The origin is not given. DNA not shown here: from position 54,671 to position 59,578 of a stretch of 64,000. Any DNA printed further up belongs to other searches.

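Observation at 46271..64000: An 18-kb co-directional cluster of envelope proteins headed by two giant repeat proteins and ending in a PilZ receptor: candidate uncharacterised cell-surface assembly/glycosylation system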

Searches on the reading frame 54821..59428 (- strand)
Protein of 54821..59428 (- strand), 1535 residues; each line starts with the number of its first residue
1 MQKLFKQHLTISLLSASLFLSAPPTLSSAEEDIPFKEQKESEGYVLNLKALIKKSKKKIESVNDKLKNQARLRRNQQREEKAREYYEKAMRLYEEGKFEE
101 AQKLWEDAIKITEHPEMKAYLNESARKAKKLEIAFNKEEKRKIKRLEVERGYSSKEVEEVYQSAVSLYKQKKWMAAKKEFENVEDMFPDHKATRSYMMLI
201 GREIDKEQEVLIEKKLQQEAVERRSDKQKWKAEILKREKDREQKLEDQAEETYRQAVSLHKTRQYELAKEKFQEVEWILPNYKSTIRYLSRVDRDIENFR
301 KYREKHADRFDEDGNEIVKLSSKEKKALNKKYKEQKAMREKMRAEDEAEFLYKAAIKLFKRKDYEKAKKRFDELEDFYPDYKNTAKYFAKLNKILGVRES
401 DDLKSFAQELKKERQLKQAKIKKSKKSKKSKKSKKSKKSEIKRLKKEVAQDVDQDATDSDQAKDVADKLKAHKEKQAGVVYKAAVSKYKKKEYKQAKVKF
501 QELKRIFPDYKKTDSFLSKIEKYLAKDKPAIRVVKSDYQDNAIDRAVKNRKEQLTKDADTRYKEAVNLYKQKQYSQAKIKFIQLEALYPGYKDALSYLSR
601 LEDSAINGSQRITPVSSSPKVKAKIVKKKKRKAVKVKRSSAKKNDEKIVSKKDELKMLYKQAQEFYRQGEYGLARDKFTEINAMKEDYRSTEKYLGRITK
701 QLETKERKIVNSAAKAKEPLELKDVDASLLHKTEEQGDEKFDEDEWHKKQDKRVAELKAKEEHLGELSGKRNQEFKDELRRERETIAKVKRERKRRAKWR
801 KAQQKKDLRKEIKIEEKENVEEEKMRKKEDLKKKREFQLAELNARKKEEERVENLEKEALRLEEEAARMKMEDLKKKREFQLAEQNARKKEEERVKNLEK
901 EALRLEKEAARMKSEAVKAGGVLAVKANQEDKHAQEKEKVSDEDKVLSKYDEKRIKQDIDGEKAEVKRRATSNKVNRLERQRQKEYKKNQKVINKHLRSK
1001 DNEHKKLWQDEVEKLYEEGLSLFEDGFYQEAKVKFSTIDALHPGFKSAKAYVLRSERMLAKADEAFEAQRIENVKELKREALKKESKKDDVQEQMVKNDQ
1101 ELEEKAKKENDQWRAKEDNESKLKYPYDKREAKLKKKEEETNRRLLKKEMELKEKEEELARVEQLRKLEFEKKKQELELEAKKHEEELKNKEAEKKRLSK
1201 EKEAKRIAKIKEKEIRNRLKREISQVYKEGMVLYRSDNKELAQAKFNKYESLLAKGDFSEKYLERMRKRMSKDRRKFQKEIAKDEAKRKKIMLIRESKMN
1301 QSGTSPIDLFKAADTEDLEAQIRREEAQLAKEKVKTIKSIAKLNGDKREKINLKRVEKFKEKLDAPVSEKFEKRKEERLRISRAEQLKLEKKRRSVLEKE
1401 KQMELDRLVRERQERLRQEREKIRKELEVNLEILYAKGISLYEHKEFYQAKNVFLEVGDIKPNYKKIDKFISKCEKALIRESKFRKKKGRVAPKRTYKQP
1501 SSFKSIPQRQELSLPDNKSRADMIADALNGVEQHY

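Call 5: search_protein_families(library=pfam, proteins=[window:54821-59428:-], max_evalue=0.01)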
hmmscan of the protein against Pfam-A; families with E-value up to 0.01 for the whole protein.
window:54821-59428:- (1535 aa): 3 families
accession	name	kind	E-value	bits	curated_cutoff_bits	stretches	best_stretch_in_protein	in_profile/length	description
PF07719.23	TPR_2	-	1.9e-11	43.6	27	0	66-94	4-32/34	Tetratricopeptide repeat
PF13174.12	TPR_6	-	3.8e-07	30.8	26.3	0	481-509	4-32/33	Tetratricopeptide repeat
PF13432.12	TPR_16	-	0.0012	19.7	32.7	0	86-111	1-26/65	Tetratricopeptide repeat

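Call 7: find_encoding_contigs(protein=window:54821-59428:-, flank=10000, max_places=6)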
Protein window:54821-59428:- (1535 aa): no gene with exactly this product is on record in the collection.

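Call 33: search_protein_families(library=ncbifam, proteins=[window:54821-59428:-], max_evalue=0.01)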
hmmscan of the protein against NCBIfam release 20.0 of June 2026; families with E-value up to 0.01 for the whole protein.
window:54821-59428:- (1535 aa): 2 families
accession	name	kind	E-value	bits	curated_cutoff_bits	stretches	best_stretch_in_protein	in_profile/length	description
TIGR03302.1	OM_YfiO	subfamily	7.4e-15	55.1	81.4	2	338-385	24-70/239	outer membrane protein assembly factor BamD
TIGR02552.1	LcrH_SycD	equivalog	1.2e-10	41.2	104.8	0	78-105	14-41/136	SycD/LcrH family type III secretion system chaperone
